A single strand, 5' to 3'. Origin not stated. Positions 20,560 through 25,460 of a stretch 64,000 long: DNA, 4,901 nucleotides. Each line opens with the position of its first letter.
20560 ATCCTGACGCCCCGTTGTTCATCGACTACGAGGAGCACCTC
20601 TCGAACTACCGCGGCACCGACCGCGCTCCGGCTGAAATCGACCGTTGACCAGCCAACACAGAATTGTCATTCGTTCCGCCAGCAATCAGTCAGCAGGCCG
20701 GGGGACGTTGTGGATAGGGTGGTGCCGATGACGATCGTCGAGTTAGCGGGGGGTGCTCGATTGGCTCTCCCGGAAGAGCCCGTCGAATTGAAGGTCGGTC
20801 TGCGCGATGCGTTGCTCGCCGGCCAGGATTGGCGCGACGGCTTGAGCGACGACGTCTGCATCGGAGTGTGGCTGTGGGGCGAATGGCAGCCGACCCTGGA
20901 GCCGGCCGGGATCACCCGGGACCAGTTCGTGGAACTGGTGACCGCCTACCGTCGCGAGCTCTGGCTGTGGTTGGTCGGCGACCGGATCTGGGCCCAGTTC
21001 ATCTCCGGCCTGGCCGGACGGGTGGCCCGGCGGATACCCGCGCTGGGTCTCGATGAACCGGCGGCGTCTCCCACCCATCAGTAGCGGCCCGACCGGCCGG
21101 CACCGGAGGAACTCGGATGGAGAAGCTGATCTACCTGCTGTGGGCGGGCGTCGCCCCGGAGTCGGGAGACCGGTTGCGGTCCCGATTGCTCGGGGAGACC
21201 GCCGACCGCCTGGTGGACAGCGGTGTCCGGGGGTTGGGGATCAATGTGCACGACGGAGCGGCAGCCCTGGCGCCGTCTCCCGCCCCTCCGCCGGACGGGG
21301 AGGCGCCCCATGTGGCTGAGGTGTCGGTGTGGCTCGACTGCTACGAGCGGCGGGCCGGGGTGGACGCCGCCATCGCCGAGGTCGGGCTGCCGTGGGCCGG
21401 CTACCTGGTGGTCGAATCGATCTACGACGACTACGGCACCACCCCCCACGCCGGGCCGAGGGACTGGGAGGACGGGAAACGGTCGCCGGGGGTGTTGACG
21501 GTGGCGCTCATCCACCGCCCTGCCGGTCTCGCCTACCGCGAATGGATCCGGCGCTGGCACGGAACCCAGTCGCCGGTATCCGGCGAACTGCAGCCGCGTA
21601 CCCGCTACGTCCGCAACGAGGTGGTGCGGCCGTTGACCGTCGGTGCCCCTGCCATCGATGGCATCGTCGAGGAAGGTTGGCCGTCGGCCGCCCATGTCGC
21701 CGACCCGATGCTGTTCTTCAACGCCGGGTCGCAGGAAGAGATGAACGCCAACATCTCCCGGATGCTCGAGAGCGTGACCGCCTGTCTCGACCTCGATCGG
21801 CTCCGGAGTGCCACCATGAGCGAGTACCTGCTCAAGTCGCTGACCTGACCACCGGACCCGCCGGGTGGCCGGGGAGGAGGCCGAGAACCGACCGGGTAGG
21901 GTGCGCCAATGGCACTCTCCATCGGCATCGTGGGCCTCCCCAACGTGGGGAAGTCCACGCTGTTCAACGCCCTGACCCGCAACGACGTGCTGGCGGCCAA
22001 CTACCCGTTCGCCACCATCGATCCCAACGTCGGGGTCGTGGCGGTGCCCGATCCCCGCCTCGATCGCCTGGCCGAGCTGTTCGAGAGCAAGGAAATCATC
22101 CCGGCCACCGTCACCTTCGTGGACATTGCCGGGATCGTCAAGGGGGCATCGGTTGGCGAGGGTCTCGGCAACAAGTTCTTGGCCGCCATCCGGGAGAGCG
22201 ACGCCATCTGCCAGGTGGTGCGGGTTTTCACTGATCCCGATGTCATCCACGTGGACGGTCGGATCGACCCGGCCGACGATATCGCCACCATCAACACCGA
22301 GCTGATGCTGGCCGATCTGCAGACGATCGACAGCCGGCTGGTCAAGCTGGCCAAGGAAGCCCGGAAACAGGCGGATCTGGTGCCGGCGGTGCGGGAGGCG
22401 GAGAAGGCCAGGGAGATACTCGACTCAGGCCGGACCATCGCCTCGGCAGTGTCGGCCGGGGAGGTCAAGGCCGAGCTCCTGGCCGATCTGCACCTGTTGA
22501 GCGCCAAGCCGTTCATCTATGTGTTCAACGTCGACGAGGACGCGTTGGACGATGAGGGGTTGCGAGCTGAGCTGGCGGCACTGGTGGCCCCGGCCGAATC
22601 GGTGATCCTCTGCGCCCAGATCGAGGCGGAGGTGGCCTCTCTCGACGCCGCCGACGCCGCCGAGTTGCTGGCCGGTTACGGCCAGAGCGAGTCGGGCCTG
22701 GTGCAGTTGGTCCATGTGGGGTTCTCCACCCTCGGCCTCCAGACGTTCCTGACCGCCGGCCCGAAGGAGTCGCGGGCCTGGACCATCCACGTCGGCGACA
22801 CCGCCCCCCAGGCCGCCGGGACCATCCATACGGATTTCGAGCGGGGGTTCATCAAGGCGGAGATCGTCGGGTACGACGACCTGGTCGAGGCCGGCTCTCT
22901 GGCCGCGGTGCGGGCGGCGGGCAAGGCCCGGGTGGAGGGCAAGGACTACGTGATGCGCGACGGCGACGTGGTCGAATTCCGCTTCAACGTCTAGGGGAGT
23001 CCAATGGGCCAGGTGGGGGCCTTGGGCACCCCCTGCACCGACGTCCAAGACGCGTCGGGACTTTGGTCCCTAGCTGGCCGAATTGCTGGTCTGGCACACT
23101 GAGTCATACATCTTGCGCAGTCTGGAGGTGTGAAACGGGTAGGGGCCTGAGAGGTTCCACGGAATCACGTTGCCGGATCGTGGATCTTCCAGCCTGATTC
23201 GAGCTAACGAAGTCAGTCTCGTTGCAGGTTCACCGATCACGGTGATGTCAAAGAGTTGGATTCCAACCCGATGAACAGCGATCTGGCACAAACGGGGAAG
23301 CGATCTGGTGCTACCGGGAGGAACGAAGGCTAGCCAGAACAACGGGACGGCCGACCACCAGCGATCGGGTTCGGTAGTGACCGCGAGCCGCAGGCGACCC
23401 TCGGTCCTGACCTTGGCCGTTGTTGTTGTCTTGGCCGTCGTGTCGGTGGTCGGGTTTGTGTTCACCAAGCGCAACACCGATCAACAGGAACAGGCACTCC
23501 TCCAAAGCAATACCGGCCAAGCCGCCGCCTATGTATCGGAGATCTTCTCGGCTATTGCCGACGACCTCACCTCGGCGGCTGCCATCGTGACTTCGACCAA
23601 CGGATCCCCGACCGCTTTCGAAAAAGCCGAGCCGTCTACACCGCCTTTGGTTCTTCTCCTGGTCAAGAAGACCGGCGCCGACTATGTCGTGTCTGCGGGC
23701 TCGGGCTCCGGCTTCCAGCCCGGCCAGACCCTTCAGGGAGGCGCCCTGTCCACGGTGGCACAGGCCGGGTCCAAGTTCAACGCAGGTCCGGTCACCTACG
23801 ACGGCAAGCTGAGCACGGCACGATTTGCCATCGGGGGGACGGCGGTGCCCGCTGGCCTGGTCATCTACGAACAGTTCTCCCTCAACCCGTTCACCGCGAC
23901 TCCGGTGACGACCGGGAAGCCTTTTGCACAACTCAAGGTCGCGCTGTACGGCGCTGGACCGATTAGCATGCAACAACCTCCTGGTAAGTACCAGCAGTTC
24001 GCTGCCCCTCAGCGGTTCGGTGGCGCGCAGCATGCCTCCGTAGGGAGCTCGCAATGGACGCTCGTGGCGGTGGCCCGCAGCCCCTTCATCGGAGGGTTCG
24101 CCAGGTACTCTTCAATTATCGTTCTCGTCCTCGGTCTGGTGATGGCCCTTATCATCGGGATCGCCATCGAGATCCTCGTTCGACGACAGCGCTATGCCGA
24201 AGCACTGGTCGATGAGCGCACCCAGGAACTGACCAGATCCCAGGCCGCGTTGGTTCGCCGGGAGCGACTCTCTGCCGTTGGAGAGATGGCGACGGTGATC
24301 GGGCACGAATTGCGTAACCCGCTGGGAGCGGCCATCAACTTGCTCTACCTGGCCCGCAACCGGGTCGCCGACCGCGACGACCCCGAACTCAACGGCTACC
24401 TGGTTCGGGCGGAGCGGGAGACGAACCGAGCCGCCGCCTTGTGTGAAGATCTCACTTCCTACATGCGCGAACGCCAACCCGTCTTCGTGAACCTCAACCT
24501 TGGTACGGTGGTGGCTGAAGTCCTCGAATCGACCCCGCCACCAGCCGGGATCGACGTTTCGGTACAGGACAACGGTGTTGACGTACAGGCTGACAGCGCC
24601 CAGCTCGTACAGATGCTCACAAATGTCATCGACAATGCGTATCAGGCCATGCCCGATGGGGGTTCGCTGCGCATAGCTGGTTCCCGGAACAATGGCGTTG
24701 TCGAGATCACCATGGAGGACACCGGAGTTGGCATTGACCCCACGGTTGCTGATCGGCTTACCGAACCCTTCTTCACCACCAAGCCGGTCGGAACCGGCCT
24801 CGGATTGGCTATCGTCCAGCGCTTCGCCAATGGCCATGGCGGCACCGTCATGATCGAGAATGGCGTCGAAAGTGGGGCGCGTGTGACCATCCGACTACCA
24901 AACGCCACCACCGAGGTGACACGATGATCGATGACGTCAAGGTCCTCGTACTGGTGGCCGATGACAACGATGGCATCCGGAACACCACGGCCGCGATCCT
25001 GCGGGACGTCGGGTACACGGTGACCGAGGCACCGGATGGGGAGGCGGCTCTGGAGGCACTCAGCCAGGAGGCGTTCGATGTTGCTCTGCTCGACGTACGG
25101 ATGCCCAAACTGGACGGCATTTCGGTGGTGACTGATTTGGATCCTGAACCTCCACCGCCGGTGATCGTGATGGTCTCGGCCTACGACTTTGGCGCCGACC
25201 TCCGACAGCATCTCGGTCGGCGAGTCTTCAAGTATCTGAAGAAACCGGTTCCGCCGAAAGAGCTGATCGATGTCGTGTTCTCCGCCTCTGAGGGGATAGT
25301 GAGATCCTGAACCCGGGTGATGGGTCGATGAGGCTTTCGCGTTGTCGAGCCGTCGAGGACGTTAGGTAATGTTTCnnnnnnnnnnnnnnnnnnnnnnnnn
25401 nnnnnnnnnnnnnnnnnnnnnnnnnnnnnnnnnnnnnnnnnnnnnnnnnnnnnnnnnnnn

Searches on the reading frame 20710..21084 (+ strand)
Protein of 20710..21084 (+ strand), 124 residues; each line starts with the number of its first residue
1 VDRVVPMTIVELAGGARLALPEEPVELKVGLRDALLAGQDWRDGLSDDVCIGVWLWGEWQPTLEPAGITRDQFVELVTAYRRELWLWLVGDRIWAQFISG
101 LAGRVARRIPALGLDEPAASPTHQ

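Call 8: search_protein_families(library=pfam, proteins=[window:20710-21084:+], max_evalue=0.01)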
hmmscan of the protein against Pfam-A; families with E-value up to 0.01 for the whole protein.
window:20710-21084:+ (124 aa): 0 families

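Call 13: search_protein_families(library=ncbifam, proteins=[window:20710-21084:+], max_evalue=0.00001)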
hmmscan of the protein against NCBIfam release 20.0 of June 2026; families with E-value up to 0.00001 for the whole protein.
window:20710-21084:+ (124 aa): 0 families

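Call 85: find_homologous_proteins(query=window:20728-21081:+, max_evalue=0.001)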
Query window:20728-21081:+ (118 aa): 135 proteins with E <= 0.001 among 208 candidates; the best 120 are listed.
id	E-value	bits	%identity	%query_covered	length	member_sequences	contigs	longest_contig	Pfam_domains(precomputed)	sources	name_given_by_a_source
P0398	1.1e-72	260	100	100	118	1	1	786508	-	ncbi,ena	-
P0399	1.4e-61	224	81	100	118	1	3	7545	-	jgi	jgi:hypothetical protein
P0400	1.6e-60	221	88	100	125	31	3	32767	-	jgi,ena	-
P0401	9.9e-59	215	80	99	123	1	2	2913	-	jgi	jgi:hypothetical protein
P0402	9.0e-58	212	79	99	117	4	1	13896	-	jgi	jgi:hypothetical protein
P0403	1.8e-57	211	78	100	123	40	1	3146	-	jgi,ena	-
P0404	3.1e-57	210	76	100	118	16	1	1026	-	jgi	jgi:hypothetical protein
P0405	6.8e-57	209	86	90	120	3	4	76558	-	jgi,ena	jgi:hypothetical protein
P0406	9.7e-51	189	76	91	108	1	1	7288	-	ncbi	ncbi:MAG: hypothetical protein ACYCV7_07560 [Acidimicrobiales bacterium]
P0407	6.1e-50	186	73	90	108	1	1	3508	-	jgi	jgi:hypothetical protein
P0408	8.4e-47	176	70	89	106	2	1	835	-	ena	-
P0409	2.4e-46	175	72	89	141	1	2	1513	-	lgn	-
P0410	2.2e-45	172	76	85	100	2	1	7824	-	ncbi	ncbi:MAG: hypothetical protein ACLP2J_06910, partial [Acidimicrobiales bacterium]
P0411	4.1e-45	171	72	89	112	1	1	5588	-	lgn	-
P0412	4.7e-45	171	70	89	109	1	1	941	-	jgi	jgi:hypothetical protein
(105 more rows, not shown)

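Call 86: find_encoding_contigs(protein=P0398, flank=10000, max_places=2)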
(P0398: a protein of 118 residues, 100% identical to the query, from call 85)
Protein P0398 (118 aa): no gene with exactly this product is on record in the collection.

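Call 93: predict_structure(alignment_id=A4)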
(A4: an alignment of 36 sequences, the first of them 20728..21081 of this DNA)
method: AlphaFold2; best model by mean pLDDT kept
length: 118 residues; sequences in the alignment: 36
mean_pLDDT: 81.2   pTM: 0.72
mean pLDDT of the five models: 81.2, 81.1, 79.8, 78.4, 49.6
residues with pLDDT >= 90: 56; 70-90: 35; 50-70: 19; < 50: 8
segments of 3 or more residues with pLDDT < 50: 109-114
pLDDT, mean of each block of 10 residues (from residue 1): 68 89 87 63 89 91 92 92 93 91 63 49
secondary structure, 60 per line:
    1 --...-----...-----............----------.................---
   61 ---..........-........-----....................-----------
elements in order: E3-5 E11-13 H19-30 H41-57 H64-73 H75-82 H88-107

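Call 96: fold_search(model_id=the predicted structure, library=pdb)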
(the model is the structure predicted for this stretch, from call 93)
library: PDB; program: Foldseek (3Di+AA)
matches with E <= 10: 9; with E <= 0.001: 0
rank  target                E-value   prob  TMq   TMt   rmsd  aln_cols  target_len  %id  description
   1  6db1_B                4.4e+00  0.04  0.23  0.20  10.4       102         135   13  2.0 Angstrom Resolution Crystal Structure of N-Terminal Ligand-Binding Domain of Putative Methyl-Accepting Chemotaxis  (released 2018-05-16)
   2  4dn7_A                5.0e+00  0.10  0.24  0.08   5.0        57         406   16  CRYSTAL STRUCTURE OF putative ABC transporter, ATP-binding protein from Methanosarcina mazei Go1 (released 2012-02-22)
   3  5ci5_B                5.0e+00  0.06  0.28  0.09  15.2        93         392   18  Crystal Structure of an ABC transporter Solute Binding Protein from Thermotoga Lettingae TMO (Tlet_1705, TARGET EFI-51 (released 2015-07-22)
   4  8oo2_A                7.5e+00  0.06  0.32  0.24   7.4       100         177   16  ChdA complex with amido-chelocardin (released 2023-08-02)
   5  5ci5_A                7.5e+00  0.04  0.29  0.10  14.8        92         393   17  Crystal Structure of an ABC transporter Solute Binding Protein from Thermotoga Lettingae TMO (Tlet_1705, TARGET EFI-51 (released 2015-07-22)
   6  9mkq                  8.4e+00  0.02  0.22  0.15  13.6       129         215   12  MVV CA Pentamer assembled via liposome templating (released 2025-10-08)
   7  5tsx_L                9.4e+00  0.01  0.20  0.14  14.3       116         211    9  HIV-1 CA hexamer with NUP153 peptide - P1 crystal form (released 2017-11-08)
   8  1pfu                  9.4e+00  0.01  0.18  0.06  13.3       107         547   16  METHIONYL-TRNA SYNTHETASE FROM ESCHERICHIA COLI COMPLEXED WITH METHIONINE PHOSPHINATE (released 2004-02-17)
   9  5y3t_B                9.9e+00  0.02  0.18  0.15  13.3       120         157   16  Crystal structure of hetero-trimeric core of LUBAC: HOIP double-UBA complexed with HOIL-1L UBL and SHARPIN UBL (released 2018-05-02)

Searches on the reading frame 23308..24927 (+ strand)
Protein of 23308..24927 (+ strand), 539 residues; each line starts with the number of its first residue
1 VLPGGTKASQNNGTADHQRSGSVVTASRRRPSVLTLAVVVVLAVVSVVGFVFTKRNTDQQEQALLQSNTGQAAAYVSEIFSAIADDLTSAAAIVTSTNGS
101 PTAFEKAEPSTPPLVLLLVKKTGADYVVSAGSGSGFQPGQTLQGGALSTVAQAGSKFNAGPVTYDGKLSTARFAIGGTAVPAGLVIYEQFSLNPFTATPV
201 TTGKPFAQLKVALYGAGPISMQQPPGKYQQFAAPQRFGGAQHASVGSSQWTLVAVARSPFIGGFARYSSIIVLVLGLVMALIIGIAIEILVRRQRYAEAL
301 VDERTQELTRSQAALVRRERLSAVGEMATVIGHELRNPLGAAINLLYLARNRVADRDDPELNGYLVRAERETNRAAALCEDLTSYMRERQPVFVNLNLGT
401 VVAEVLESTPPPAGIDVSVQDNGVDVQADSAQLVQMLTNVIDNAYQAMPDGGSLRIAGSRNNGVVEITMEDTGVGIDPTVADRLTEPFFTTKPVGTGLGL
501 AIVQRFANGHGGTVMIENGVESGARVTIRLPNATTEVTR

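Call 92: search_protein_families(library=pfam, proteins=[window:23308-24927:+], max_evalue=0.00001)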
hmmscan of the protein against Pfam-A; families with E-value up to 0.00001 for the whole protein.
window:23308-24927:+ (539 aa): 2 families
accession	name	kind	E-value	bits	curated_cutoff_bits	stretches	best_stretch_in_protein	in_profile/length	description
PF02518.31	HATPase_c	-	1.2e-22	80.8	26.4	1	429-532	2-109/111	Histidine kinase-, DNA gyrase B-, and HSP90-like ATPase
PF00512.31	HisKA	-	7.7e-08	32.7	26.9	1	325-387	3-62/66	His Kinase A (phospho-acceptor) domain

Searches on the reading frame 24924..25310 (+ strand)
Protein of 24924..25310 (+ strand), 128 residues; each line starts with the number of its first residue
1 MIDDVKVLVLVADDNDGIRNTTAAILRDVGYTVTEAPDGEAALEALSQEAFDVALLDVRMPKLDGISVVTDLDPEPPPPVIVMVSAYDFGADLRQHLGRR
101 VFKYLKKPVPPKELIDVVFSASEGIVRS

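Call 92: search_protein_families(library=pfam, proteins=[window:24924-25310:+], max_evalue=0.00001)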
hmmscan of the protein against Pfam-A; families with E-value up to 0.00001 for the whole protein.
window:24924-25310:+ (128 aa): 1 family
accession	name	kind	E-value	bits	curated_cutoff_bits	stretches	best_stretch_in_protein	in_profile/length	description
PF00072.30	Response_reg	-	2.7e-24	85.9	30.2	1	9-118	1-110/111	Response regulator receiver domain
